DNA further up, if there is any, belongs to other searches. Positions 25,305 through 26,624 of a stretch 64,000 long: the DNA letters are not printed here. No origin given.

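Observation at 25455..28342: Operon of a micro TM peptide, an AAA+ ATPase and a membrane-bound GGDEF diguanylate cyclase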

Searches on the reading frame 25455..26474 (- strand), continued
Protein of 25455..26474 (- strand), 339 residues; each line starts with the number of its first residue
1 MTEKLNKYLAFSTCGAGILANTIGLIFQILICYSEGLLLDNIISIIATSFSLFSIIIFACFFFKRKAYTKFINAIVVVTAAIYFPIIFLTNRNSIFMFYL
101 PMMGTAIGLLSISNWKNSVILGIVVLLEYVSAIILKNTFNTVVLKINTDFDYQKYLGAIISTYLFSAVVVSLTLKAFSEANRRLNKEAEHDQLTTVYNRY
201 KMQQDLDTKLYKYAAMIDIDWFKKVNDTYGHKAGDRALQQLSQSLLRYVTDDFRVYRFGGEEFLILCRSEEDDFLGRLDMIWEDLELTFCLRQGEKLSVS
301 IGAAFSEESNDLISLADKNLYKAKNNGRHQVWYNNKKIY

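Call 24: search_solved_structures(query=window:25455-26474:-, max_evalue=1e-10, show_alignments=4)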
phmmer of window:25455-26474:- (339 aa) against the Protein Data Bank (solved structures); distinct sequences matched with E-value up to 1e-10: 36.
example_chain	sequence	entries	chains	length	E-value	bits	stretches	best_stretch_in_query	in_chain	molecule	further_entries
6zxb_A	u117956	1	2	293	7.3e-19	71.7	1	167-331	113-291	Putative GGDEF/response regulator receiver domain protein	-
6zxc_A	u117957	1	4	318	9.3e-19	71.3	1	167-331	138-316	Putative GGDEF/response regulator receiver domain protein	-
6zxm_A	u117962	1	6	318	1.5e-18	70.7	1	167-331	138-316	Putative GGDEF/response regulator receiver domain protein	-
5llw_B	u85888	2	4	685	2.1e-18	70.2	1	171-331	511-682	Diguanylate cyclase (GGDEF) domain-containing protein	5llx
6et7_A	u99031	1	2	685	4.8e-18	69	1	171-331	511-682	Diguanylate cyclase (GGDEF) domain-containing protein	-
4zve_A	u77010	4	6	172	1.4e-17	67.5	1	214-331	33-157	Diguanylate cyclase DosC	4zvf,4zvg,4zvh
3tvk_A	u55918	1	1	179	2.3e-16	63.4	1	210-333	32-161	Diguanylate cyclase DgcZ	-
4h54_A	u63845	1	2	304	8.2e-16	61.6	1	210-333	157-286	Diguanylate cyclase YdeH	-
3i5c_A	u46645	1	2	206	1.2e-14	57.8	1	208-332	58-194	Fusion of General control protein GCN4 and WSPR response regulator protein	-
9t28_A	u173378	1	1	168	1.3e-14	57.7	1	213-331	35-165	diguanylate cyclase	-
3i5b_A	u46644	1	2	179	2e-14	57.1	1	213-332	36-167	WspR response regulator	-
4wxo_A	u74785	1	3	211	4.3e-14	56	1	184-330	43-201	Uncharacterized protein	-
4wxw_A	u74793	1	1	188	7.1e-14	55.3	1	204-330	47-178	Uncharacterized protein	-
3bre_A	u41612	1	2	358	8.7e-14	55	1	212-332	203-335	Probable two-component response regulator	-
8wcn_A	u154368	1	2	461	6.1e-13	52.2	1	179-331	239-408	Diguanylate cyclase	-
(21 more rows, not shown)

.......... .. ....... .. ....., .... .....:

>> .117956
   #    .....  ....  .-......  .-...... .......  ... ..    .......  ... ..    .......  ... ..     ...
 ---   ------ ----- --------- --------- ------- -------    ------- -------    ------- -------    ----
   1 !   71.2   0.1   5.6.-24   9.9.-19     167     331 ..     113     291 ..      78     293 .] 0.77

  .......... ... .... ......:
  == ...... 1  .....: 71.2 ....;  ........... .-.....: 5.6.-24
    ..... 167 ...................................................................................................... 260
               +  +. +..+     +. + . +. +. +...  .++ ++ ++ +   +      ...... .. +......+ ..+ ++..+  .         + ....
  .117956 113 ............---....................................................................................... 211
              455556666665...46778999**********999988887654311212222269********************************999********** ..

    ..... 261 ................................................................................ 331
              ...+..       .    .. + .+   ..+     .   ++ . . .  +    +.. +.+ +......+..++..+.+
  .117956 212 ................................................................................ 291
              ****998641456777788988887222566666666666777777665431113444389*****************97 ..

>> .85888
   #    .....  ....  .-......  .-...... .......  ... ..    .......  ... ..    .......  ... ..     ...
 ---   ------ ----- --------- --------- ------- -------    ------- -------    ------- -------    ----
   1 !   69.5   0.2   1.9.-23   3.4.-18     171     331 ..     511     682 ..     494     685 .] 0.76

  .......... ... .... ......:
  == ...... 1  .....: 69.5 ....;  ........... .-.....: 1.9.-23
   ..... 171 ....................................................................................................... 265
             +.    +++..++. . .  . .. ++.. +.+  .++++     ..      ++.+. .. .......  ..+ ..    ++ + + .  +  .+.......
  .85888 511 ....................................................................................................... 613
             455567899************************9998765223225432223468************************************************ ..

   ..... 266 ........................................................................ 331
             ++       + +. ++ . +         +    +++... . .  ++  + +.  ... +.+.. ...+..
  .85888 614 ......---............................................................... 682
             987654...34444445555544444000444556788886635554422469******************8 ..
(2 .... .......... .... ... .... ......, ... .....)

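Call 25: search_protein_families(library=ncbifam, proteins=[window:25455-26474:-], max_evalue=0.001)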
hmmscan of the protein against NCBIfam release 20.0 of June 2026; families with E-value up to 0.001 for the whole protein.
window:25455-26474:- (339 aa): 20 families
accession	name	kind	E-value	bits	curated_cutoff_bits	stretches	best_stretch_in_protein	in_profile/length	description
TIGR00254.1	GGDEF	domain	3.5e-30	104.9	37.4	1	184-333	1-166/168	diguanylate cyclase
NF007423.1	PRK09966.1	equivalog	3.9e-29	101.7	325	1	177-324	228-390/390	diguanylate cyclase DgcN/YfiN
NF007380.0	PRK09894.1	equivalog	1.6e-28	99.9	256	1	175-335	116-288/296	diguanylate cyclase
NF038266.1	diguan_SiaD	equivalog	4.3e-28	98.4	290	1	177-330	83-251/252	biofilm regulation diguanylate cyclase SiaD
NF007135.0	PRK09581.1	equivalog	4.1e-24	85.2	474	1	188-334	292-455/457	PleD family two-component system response regulator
NF047654.1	DiguCycDgcRLepto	equivalog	1.3e-23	83.4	500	1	168-331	116-293/295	diguanylate cyclase DgcR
NF047872.1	GGDEF_GdpS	equivalog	2.6e-21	76.2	400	1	37-334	47-350/355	GGDEF domain-containing protein GdpS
NF051473.1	DigCycDgcsShew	equivalog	1.9e-20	73.4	400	1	173-329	118-286/291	diguanylate cyclase DgcS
NF007474.0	PRK10060.1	equivalog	1.3e-19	69.8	782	1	179-330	228-391/663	cyclic di-GMP phosphodiesterase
NF041606.1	dguan_cyc_DgcA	equivalog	1.7e-19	70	370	1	214-331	212-336/340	diguanylate cyclase DgcA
NF007599.0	PRK10245.1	equivalog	5.6e-19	67.8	402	1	119-330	143-366/371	diguanylate cyclase AdrA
NF011955.1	PRK15426.1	equivalog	1.3e-18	66.5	408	1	163-336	373-563/564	cellulose biosynthesis regulator diguanylate cyclase DgcQ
NF045675.1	PhdiestaseDibA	equivalog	1.1e-17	63.6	980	1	170-330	185-360/623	phosphodiesterase DibA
NF040885.1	diguan_DgcJ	equivalog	1.6e-17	63.5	500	1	158-329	311-491/493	diguanylate cyclase DgcJ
NF007298.0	PRK09776.1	equivalog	1.6e-16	59.5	1135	1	180-332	676-843/1111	diguanylate cyclase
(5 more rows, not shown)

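Call 51: find_related_loci(query=A1, collection=genome_contigs, flank=4000)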
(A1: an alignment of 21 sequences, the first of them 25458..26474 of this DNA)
Query A1 (339 aa) in genome_contigs; peptide patterns used: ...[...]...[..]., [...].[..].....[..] (x = any residue, [..] = any of these).
600 stretches matched a pattern (row limit reached: there are more); 597 encode a relative of the query (tblastn E <= 1e-3); the best 80 are kept; 80 distinct loci.
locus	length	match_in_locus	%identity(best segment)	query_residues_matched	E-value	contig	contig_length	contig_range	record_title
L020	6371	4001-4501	38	182-331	5e-24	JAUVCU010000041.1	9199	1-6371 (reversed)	MAG: Lentisphaeria bacterium isolate CSMAG_279 CSMAG_279_k141_285502_length_9199_cov_7.0979, whole genome shotgun sequen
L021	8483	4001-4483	40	182-331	4e-23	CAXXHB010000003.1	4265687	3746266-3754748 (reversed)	MAG: Spirochaetota bacterium isolate 9c02a98b-b84c-44b5-ab69-c94782187e37 genome assembly, contig: contig_3, whole genom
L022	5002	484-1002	36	175-331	4e-23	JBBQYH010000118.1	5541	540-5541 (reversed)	MAG: Burkholderiales bacterium isolate Co_metawrap_2156 Cmw_2156_k141_7894815_length_5541_cov_8.0000, whole genome shotg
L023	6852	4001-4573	39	155-331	6e-23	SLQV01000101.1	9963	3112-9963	MAG: Myxococcales bacterium isolate CSSed165cm_553 CSSed16-5cm-26398, whole genome shotgun sequence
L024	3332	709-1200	37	174-331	1e-22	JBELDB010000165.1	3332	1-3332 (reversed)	MAG: Congregibacter sp. isolate REMEI049_ass_metaspades_bin.74 NODE_35195_length_3332_cov_16.721086, whole genome shotgu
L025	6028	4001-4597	36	159-331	4e-22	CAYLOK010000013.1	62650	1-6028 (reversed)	MAG TPA_asm: uncultured Gallionella sp. isolate SRP062349_co1_24 genome assembly, contig: NODE_34_length_62650_cov_96.45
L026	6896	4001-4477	34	183-331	1e-21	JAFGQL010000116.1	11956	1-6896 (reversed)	MAG: Spirochaetales bacterium isolate Zod_Metabat.752 k87_4485102, whole genome shotgun sequence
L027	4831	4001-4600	36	158-331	1e-21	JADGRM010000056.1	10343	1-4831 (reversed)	MAG: Gallionella sp. isolate Chersky.3_41 contig-100_3508, whole genome shotgun sequence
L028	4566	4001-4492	36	181-333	3e-21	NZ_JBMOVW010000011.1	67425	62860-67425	Arcobacter sp. YIC-310 Scaffold11, whole genome shotgun sequence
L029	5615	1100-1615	37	177-331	3e-21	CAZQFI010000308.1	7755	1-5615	MAG TPA_asm: uncultured Geobacteraceae bacterium isolate binchicken_co219_3 genome assembly, contig: k141_583204, whole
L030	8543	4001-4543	38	163-331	3e-21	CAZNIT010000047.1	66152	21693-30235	MAG TPA_asm: uncultured Sulfurospirillum sp. isolate binchicken_co219_340 genome assembly, contig: k141_1341477, whole g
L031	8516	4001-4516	34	175-331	4e-21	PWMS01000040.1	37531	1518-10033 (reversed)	MAG: Mollicutes bacterium isolate CSSed10_287 CS-Sed10-C1237, whole genome shotgun sequence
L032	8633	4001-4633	32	133-331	4e-21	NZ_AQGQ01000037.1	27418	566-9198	Aeromonas molluscorum 848 Cont37, whole genome shotgun sequence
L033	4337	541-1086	31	161-331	5e-21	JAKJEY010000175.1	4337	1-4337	MAG: Proteobacteria bacterium isolate UR.bin50 NODE_175_length_4337_cov_2.057981, whole genome shotgun sequence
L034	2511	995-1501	35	175-331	5e-21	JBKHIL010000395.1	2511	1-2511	MAG: Desulfovermiculus sp. isolate D1M18_2 NODE_3427_length_2511_cov_4.173046, whole genome shotgun sequence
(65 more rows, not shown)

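Call 59: find_encoding_contigs(protein=window:25455-26474:-, flank=3000, max_places=4)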
Protein window:25455-26474:- (339 aa): 4 contigs read that carry it; 2 places shown.
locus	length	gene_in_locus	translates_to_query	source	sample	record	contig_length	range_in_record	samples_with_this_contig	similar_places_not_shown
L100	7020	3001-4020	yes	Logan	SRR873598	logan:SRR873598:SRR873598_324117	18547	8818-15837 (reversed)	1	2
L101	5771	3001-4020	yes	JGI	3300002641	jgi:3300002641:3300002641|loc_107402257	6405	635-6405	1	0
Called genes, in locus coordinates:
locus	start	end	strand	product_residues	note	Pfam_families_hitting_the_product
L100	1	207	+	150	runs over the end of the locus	-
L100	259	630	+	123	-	-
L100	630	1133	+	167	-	-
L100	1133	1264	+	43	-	-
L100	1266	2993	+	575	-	PF00004:AAA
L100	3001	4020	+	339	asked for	PF00990:GGDEF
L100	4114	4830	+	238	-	-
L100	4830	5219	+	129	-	PF22751:DUF488-N3a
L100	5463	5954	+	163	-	PF02384:N6_Mtase, PF13847:Methyltransf_31 (weak), PF13649:Methyltransf_25 (weak)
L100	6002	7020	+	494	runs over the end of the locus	PF01743:PolyA_pol, PF01966:HD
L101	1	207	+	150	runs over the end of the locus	-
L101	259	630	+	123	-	-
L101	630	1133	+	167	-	-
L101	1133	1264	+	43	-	-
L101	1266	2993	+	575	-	PF00004:AAA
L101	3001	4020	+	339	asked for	PF00990:GGDEF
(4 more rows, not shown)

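Call 65: find_encoding_contigs(protein=P0128, flank=5000, max_places=2)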
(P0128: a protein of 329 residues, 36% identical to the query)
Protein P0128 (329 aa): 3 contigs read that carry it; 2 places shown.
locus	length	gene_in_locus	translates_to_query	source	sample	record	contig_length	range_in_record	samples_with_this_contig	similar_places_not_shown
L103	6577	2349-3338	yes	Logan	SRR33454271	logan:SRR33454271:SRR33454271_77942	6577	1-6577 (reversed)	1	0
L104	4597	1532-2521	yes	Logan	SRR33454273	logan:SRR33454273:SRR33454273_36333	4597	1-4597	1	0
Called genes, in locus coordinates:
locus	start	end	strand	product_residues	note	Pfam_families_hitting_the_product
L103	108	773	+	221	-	-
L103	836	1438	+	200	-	PF05728:UPF0227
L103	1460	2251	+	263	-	PF01028:Topoisom_I, PF15619:Lebercilin (weak), PF14370:Topo_C_assoc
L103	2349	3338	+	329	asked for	PF00990:GGDEF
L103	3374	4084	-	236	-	PF00574:CLP_protease, PF01972:SDH_protease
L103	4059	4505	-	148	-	-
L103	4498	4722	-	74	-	-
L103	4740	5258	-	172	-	PF13353:Fer4_12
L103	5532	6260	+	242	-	PF04446:Thg1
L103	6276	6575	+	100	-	?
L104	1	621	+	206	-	?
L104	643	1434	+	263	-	PF01028:Topoisom_I, PF15619:Lebercilin (weak), PF14370:Topo_C_assoc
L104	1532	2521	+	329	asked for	PF00990:GGDEF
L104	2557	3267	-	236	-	PF00574:CLP_protease, PF01972:SDH_protease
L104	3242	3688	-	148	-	-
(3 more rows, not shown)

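Call 73: search_protein_families(library=pfam, alignment_id=A1, max_evalue=0.01)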
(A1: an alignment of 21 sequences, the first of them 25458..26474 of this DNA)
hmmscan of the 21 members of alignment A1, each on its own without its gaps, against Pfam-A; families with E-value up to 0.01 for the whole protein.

A. member 1, window:25458-26474:- (339 aa): 2 families
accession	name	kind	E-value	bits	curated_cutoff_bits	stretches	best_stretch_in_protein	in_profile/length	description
PF00990.26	GGDEF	-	1.1e-29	103.7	23.8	1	188-329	1-160/161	Diguanylate cyclase, GGDEF domain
PF19983.4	DUF6419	-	0.00097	19.7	27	1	49-108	3-65/71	Family of unknown function (DUF6419)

B. families by the number of members that match (of 21 scanned): 5 families
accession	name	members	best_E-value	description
PF00990.26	GGDEF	21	1e-39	Diguanylate cyclase, GGDEF domain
PF19983.4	DUF6419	4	0.00049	Family of unknown function (DUF6419)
PF22335.1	Cas10-Cmr2_palm2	4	0.00093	Cas10/Cmr2, second palm domain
PF24898.2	GGDEF_GdpP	2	0.00017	Cyclic-di-AMP phosphodiesterase GdpP-like, GGDEF domain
PF10329.14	DUF2417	1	0.0064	Region of unknown function (DUF2417)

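Call 80: get_annotated_region(hit=H4, flank=2500)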
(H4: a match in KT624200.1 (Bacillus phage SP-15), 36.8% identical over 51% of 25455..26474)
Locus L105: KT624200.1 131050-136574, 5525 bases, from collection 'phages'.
description: Bacillus phage SP-15, complete genome.
organism: Bacillus phage SP-15 (NCBI taxid 1792032)
taxonomy: Viruses; Duplodnaviria; Heunggongvirae; Uroviricota; Caudoviricetes; Thornevirus; Thornevirus SP15
host: Bacillus subtilis W-23-S(r); Bacillus licheniformis ATCC 9945a; source: soil sample; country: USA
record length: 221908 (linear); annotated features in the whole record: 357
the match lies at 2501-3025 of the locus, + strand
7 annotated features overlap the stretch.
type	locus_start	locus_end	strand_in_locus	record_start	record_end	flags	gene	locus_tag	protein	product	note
CDS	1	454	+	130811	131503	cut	-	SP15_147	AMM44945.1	HNH-type endonuclease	similar to YP_002262717.1 hypothetical protein VSAL_I1247 [Aliivibrio salmonicida LFI1238]; Pfam PF07460.5 NUMOD3 & ...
CDS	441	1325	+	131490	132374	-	-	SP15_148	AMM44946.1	UTP-glucose-1-phosphate uridylyltransferase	similar to NP_244519.1 UTP-glucose-1-phosphate uridylyltransferase [Bacillus halodurans C-125]; Pfam PF00483.17 ...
CDS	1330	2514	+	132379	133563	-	-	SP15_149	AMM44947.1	glycosyl transferase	similar to YP_477032.1 glycosyl transferase, group 1 family protein [Synechococcus sp. JA-2-3B'a(2-13)]; PF00534.14 ...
CDS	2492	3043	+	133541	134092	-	-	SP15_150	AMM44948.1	diguanylate cyclase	similar to YP_749776.1 diguanylate cyclase [Shewanella frigidimarina NCIMB 400]; Pfam PF00990.15 GGDEF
CDS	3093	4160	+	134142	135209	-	-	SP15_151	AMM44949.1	CDP-glycerol:poly(glycerophosphate) glycerophosphotransferase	similar to AEM21856.1 CDP-Glycerol:Poly(glycerophosphate) glycerophosphotransferase[Brachyspira intermedia PWS/A]; Pfam ...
CDS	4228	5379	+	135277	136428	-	-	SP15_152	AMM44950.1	glycosyl transferase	-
CDS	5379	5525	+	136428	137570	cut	-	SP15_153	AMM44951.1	hypothetical protein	-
